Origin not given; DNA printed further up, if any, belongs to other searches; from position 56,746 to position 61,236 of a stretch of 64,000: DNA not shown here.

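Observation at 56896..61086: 1396-aa membrane-anchored giant coiled-coil protein ending in a helix-turn-helix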

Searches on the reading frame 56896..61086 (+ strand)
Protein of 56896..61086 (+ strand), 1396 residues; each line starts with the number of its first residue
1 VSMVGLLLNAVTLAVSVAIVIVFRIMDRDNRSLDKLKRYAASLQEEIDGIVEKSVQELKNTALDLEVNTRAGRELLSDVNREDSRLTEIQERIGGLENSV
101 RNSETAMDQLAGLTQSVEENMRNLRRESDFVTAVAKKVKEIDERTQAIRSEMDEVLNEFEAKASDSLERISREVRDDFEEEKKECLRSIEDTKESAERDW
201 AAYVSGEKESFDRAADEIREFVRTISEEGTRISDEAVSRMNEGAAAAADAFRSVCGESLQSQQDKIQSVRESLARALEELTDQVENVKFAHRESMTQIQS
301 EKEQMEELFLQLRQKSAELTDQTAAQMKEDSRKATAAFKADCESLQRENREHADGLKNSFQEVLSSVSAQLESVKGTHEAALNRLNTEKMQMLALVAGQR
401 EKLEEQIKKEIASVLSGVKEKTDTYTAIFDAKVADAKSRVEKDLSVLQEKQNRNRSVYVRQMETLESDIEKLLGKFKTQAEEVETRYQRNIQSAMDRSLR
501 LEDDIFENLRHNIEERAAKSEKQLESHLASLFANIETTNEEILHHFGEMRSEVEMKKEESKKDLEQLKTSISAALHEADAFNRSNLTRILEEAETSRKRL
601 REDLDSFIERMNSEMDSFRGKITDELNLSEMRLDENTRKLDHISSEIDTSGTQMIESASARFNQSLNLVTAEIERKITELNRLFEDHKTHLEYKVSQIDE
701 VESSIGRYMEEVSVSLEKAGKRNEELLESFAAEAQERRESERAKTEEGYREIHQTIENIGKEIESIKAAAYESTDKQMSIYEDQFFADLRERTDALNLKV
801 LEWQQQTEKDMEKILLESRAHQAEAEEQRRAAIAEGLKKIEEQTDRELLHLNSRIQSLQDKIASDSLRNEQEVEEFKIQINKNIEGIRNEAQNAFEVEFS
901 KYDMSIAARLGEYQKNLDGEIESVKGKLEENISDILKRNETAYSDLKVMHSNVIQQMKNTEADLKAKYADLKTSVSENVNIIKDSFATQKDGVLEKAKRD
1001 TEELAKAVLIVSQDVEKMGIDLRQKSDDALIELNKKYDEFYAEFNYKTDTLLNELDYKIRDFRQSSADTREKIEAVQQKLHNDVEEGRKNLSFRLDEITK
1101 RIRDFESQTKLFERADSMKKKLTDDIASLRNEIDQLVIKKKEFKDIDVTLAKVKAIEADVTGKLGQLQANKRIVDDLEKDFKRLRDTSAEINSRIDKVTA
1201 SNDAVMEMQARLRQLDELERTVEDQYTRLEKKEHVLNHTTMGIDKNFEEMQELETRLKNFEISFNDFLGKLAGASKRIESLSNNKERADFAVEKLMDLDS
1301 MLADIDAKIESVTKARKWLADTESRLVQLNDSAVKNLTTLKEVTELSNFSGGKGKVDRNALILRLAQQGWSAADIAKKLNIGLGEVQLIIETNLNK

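Call 3: search_protein_families(library=pfam, proteins=[window:56896-61086:+], max_evalue=1)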
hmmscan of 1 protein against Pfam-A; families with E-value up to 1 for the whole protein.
window:56896-61086:+ (1396 aa): 9 families
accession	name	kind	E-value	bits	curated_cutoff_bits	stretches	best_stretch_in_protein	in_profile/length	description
PF01442.23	Apolipoprotein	-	5.3e-19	69.1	90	5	942-1136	31-177/190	Apolipoprotein A1/A4/E domain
PF19610.4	DUF6115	-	7.3e-10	39.8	27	1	1293-1391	34-132/134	Family of unknown function (DUF6115)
PF13384.12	HTH_23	-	0.0013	19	24.6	1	1355-1382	3-30/50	Homeodomain-like domain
PF04513.17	Baculo_PEP_C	-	0.016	15.7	38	0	904-977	30-103/140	Baculovirus polyhedron envelope protein, PEP, C terminus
PF06103.16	DUF948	-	0.017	15.7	37.2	1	6-102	3-86/89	Bacterial protein of unknown function (DUF948)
PF18642.6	IMPa_helical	-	0.062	14.3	26.7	0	204-253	29-78/109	Immunomodulating metalloprotease helical domain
PF09182.16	PuR_N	-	0.066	13.6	24.6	1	964-996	26-58/70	Bacterial purine repressor, N-terminal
PF02796.21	HTH_7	-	0.14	12.8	23.8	1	1355-1382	5-34/45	Helix-turn-helix domain of resolvase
PF10975.14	DUF2802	-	0.34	11.6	33.5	1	1363-1390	37-64/68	Protein of unknown function (DUF2802)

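Call 4: search_protein_families(library=ncbifam, proteins=[window:56896-61086:+], max_evalue=1)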
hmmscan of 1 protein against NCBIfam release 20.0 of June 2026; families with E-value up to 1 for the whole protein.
window:56896-61086:+ (1396 aa): 9 families
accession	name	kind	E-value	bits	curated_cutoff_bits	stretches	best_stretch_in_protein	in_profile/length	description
NF047515.1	SpiroCoCo_C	equivalog_domain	1.5e-74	251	125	2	1085-1390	3-313/313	SpiroCoCo family coiled-coil protein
NF047516.1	LA_3659_fam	equivalog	2.7e-45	154.7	36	2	11-219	2-210/221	LA_3659 family protein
NF047514.1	SpiroCoCo_N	equivalog_domain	2.7e-45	154.7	75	2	11-219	2-210/221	SpiroCoCo family coiled-coil protein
TIGR02169.1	SMC_prok_A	equivalog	1.4e-10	39.6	729.4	5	26-240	680-896/1165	chromosome segregation protein SMC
TIGR02168.1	SMC_prok_B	equivalog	2e-07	29.2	567.35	3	1095-1329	290-530/1181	chromosome segregation protein SMC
NF045487.1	ASRP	equivalog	1.4e-06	27.3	300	2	1053-1332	159-437/593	archaea-specific SMC-related protein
NF041034.1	Rad50_Sulf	equivalog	4.7e-06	24.8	1000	3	951-1193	446-695/872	DNA double-strand break repair ATPase Rad50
NF002572.0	PRK02224.1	equivalog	1.4e-05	23.6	1087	1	929-1325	236-604/888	DNA double-strand break repair ATPase Rad50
NF003034.1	PRK03918.1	equivalog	0.00011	20.3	700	3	1121-1330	211-414/878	DNA double-strand break repair ATPase Rad50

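Call 5: search_solved_structures(query=window:56896-61083:+, max_evalue=1)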
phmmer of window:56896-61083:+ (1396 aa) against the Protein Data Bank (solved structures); distinct sequences matched with E-value up to 1: 3.
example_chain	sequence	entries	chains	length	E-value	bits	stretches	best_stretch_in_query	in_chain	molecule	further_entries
6gaj_A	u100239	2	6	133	0.34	12.1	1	29-142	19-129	Outer capsid protein sigma-1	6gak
1res_A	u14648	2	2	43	0.59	11.3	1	1351-1391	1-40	GAMMA DELTA-RESOLVASE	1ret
6gao_A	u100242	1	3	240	0.64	11.1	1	30-148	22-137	Outer capsid protein sigma-1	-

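Call 10: find_homologous_proteins(query=window:56896-61083:+, max_evalue=0.00001)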
Query window:56896-61083:+ (1396 aa): 10 proteins with E <= 0.00001 among 8000 candidates.
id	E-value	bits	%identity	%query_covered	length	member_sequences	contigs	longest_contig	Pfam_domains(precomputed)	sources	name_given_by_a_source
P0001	0.0e+0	2847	99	100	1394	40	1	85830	PF01442.24,PF19610.6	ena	-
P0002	0.0e+0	2419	75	86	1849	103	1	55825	PF01442.24,PF19610.6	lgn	-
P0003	0.0e+0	2113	74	100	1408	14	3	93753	PF04513.18,PF28217.1,PF01442.24,PF19610.6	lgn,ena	-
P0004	0.0e+0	2098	73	100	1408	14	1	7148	PF04513.18,PF01442.24,PF19610.6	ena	-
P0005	0.0e+0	1980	69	100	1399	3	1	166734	PF01442.24,PF19610.6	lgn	-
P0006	0.0e+0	1923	67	100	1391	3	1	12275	PF04513.18,PF01442.24,PF19610.6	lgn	-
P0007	3.2e-105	372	26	72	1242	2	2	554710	PF04513.18,PF01442.24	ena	-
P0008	1.7e-91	326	23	71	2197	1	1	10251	PF01442.24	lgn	-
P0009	2.8e-77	279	23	66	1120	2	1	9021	PF01442.24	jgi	jgi:chromosome segregation ATPase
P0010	7.2e-33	132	23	52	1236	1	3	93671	PF01442.24,PF19610.6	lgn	-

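Call 11: find_related_loci(query=window:56896-61083:+, collection=genome_contigs, flank=8000)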
Query window:56896-61083:+ (1396 aa) in genome_contigs; peptide patterns used: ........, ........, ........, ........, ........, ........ (x = any residue, [..] = any of these).
102 stretches matched a pattern; 3 encode a relative of the query (tblastn E <= 1e-3); 3 distinct loci.
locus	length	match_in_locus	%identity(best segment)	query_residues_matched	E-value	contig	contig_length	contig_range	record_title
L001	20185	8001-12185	74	1-1396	0e+0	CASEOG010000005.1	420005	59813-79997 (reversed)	uncultured Spirochaetales bacterium isolate A50_L2_350350_idba_bin.171 genome assembly, contig: A50_L2_350350_idba_bin.1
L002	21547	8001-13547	75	1-1396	0e+0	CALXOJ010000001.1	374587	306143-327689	MAG: uncultured Spirochaetes bacterium isolate BRZ_M__bin37 genome assembly, contig: BRZ_M__NODE_13_length_374587_cov_19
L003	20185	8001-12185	73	1-1396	0e+0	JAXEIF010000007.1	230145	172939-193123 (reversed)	MAG: Spirochaetia bacterium isolate SUG3664 k141_3912649, whole genome shotgun sequence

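Call 21: find_encoding_contigs(protein=P0007, flank=8000, max_places=2)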
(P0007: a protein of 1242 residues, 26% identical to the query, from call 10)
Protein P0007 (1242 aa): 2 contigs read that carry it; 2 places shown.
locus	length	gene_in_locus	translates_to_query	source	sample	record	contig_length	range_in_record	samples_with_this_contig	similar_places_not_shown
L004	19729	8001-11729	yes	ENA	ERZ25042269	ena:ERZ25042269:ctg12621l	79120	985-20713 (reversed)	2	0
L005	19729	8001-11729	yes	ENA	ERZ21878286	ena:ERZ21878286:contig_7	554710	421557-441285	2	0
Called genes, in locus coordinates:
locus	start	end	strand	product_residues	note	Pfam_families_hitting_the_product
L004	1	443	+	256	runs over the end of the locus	PF01728:FtsJ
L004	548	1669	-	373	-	PF00872:Transposase_mut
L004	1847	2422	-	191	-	PF10646:Germane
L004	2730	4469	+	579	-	PF05524:PEP-utilisers_N, PF00391:PEP-utilizers, PF02896:PEP-utilizers_C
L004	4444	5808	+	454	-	PF00025:Arf (faint), PF00071:Ras (faint), PF01926:MMR_HSR1, PF02421:FeoB_N, PF01926:MMR_HSR1, PF02421:FeoB_N, PF00009:GTP_EFTU, PF14714:KH_dom-like, +6 more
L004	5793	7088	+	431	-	-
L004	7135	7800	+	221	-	PF00702:Hydrolase, PF13419:HAD_2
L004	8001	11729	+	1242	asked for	PF01442:Apolipoprotein (faint), PF04513:Baculo_PEP_C (faint)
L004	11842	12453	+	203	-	PF01025:GrpE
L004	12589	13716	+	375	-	PF00012:HSP70, PF06723:MreB_Mbl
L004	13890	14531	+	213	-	PF00012:HSP70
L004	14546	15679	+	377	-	PF00226:DnaJ, PF01556:DnaJ_C, PF00684:DnaJ_CXXCXGXG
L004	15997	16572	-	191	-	PF04011:LemA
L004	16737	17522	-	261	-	PF04536:TPM_phosphatase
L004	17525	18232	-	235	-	PF01909:NTP_transf_2 (weak), PF18765:Polbeta (weak)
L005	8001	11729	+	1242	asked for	PF01442:Apolipoprotein (faint), PF04513:Baculo_PEP_C (faint)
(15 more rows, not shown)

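Call 22: find_encoding_contigs(protein=P0010, flank=8000, max_places=2)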
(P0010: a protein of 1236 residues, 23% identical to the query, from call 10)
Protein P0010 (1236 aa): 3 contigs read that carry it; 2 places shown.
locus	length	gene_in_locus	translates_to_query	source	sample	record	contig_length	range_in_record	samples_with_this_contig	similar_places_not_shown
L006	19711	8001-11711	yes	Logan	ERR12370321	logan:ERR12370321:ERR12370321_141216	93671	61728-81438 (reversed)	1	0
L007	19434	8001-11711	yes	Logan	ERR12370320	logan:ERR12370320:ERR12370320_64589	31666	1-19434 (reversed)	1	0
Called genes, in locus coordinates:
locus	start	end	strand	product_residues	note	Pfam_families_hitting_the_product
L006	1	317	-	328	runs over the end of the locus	PF00005:ABC_tran, PF08402:TOBE_2 (weak)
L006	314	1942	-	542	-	PF00528:BPD_transp_1 (weak)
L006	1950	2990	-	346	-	PF01547:SBP_bac_1, PF13531:SBP_bac_11, PF13416:SBP_bac_8, PF13343:SBP_bac_6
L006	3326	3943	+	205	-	PF00163:Ribosomal_S4, PF01479:S4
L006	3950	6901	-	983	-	PF12895:ANAPC3 (faint), PF17874:TPR_MalT (faint), PF00515:TPR_1 (faint), PF07719:TPR_2 (faint), PF13174:TPR_6 (faint), PF13181:TPR_8 (faint), PF13525:YfiO, PF09976:TPR_21 (weak), +11 more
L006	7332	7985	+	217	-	PF00702:Hydrolase, PF13419:HAD_2, PF13242:Hydrolase_like (weak)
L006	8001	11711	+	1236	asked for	PF01442:Apolipoprotein (faint), PF19610:DUF6115 (weak)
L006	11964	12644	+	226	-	PF01025:GrpE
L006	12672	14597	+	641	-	PF00012:HSP70, PF06723:MreB_Mbl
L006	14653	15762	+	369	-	PF00226:DnaJ, PF01556:DnaJ_C, PF00684:DnaJ_CXXCXGXG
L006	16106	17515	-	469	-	PF01425:Amidase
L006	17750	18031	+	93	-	PF01250:Ribosomal_S6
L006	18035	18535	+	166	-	PF00436:SSB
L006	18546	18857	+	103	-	PF01084:Ribosomal_S18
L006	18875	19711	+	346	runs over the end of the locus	PF09991:DUF2232 (weak)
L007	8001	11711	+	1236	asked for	PF01442:Apolipoprotein (faint), PF19610:DUF6115 (weak)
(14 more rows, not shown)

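Call 85: search_protein_families(library=padloc, proteins=[window:56896-61083:+], max_evalue=0.01)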
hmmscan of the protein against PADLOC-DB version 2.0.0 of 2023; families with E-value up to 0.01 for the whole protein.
window:56896-61083:+ (1396 aa): 7 families
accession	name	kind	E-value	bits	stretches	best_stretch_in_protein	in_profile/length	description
PDLC00648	ZorA3|ZorA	-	8.5e-14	49.2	5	460-746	226-500/692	MotA/ExbB/TolQ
PDLC03865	LmuB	-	1.1e-10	38.4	3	914-1200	553-841/1007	-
PDLC00601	ZorA1|ZorA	-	9.7e-09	32.4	3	32-226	497-688/699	MotA/ExbB/TolQ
PDLC00650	ZorA3|ZorA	-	1.4e-07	28.5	2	105-595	313-801/1063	MotA/ExbB/TolQ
PDLC00647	ZorA3|ZorA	-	4e-07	26.9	1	84-380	299-575/780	MotA/ExbB/TolQ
PDLC00598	ZorA1|ZorA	-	8.9e-05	19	2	98-381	360-637/663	MotA/ExbB/TolQ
PDLC03859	LmuB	-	0.002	15.4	0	84-425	186-482/611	-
